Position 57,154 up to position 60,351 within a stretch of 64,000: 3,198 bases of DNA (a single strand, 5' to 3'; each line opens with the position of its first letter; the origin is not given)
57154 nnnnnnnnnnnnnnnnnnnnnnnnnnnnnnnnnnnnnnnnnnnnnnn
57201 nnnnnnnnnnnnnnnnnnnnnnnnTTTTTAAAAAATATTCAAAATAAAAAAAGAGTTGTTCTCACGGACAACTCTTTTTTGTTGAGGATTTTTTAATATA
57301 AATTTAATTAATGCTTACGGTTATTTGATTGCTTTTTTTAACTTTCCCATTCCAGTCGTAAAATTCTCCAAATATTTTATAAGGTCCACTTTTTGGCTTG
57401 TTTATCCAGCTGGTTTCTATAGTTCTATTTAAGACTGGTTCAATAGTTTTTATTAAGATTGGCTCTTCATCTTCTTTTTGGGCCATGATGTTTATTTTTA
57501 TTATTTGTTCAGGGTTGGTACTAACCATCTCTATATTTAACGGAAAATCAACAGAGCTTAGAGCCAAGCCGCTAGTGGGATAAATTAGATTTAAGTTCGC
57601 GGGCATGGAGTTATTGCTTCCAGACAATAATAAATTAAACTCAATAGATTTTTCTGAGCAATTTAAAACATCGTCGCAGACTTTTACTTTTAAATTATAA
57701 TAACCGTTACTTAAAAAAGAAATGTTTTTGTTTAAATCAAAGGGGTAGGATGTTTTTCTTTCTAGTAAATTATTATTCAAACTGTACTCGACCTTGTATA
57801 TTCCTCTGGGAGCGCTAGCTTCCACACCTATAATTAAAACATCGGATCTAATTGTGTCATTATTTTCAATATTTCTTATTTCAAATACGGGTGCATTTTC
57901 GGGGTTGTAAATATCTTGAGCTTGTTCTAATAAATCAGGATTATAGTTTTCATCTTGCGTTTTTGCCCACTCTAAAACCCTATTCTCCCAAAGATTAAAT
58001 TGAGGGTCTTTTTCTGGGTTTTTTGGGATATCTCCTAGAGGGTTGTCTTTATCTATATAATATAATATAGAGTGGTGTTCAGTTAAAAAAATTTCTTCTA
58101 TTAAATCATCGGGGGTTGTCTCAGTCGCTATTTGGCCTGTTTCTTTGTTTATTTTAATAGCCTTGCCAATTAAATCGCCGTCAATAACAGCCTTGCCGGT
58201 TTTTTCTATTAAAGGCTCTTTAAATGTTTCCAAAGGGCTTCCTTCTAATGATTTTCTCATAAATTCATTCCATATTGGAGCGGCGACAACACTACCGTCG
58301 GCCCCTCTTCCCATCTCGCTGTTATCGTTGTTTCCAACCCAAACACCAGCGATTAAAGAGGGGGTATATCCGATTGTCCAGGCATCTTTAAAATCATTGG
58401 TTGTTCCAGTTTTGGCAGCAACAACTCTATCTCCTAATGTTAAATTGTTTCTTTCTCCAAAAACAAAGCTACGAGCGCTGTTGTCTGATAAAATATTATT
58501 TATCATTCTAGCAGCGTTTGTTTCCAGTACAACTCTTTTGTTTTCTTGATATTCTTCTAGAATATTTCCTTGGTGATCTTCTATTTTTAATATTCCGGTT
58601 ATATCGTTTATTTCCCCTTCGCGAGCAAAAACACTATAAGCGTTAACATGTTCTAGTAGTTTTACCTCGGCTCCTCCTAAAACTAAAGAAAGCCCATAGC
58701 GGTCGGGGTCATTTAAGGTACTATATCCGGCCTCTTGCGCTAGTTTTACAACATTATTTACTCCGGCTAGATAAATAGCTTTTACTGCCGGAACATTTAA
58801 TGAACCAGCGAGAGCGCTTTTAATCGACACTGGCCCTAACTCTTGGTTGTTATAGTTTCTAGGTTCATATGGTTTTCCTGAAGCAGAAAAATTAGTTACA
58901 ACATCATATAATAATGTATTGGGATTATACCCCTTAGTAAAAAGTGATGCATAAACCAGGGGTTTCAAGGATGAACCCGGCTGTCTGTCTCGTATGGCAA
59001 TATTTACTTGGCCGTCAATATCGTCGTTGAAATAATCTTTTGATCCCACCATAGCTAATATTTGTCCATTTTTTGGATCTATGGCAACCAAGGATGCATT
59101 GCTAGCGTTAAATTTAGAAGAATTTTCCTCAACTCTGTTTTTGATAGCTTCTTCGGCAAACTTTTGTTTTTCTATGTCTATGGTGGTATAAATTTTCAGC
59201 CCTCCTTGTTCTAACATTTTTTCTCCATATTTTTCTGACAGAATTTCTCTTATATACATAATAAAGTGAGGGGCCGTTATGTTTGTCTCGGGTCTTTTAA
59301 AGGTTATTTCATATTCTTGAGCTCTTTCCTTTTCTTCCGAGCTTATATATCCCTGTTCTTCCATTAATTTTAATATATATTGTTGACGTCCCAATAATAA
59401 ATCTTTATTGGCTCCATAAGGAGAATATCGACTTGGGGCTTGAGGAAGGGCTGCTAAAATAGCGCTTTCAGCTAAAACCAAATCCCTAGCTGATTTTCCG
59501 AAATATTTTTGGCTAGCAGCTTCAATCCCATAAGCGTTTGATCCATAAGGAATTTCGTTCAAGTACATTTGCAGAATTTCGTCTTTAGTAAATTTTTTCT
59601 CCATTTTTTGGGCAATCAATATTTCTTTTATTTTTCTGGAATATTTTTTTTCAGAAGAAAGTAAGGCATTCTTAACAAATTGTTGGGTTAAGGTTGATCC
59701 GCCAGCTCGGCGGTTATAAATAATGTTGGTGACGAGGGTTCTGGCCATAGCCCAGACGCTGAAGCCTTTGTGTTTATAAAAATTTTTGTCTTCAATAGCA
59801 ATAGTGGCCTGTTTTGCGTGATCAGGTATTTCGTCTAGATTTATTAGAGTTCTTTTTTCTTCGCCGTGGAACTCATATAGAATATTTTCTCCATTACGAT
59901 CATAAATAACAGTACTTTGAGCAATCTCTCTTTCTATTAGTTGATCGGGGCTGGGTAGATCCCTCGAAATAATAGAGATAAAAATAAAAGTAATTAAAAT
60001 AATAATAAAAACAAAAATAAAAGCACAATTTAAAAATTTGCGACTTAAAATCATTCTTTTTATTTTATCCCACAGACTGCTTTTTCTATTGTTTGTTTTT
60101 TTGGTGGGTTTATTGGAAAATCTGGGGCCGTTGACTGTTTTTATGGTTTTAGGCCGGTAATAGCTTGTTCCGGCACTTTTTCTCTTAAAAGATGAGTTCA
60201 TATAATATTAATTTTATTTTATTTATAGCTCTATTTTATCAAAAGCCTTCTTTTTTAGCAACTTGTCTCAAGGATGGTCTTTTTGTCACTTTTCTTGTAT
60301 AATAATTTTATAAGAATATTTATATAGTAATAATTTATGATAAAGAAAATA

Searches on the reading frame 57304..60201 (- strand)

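Call 7: search_protein_families(library=pfam, proteins=[window:57304-60201:-], max_evalue=0.001)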
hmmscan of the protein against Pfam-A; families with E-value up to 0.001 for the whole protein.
window:57304-60201:- (965 aa): 3 families
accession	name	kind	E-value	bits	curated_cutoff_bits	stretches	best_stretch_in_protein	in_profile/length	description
PF00912.28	Transgly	-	2.2e-61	206.8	27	1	106-280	3-177/178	Transglycosylase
PF00905.27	Transpeptidase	-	1.3e-19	71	22.1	1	370-648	2-298/299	Penicillin binding protein transpeptidase domain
PF17957.7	Big_7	-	1.6e-06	29.1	24.1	1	771-839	1-70/70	Bacterial Ig domain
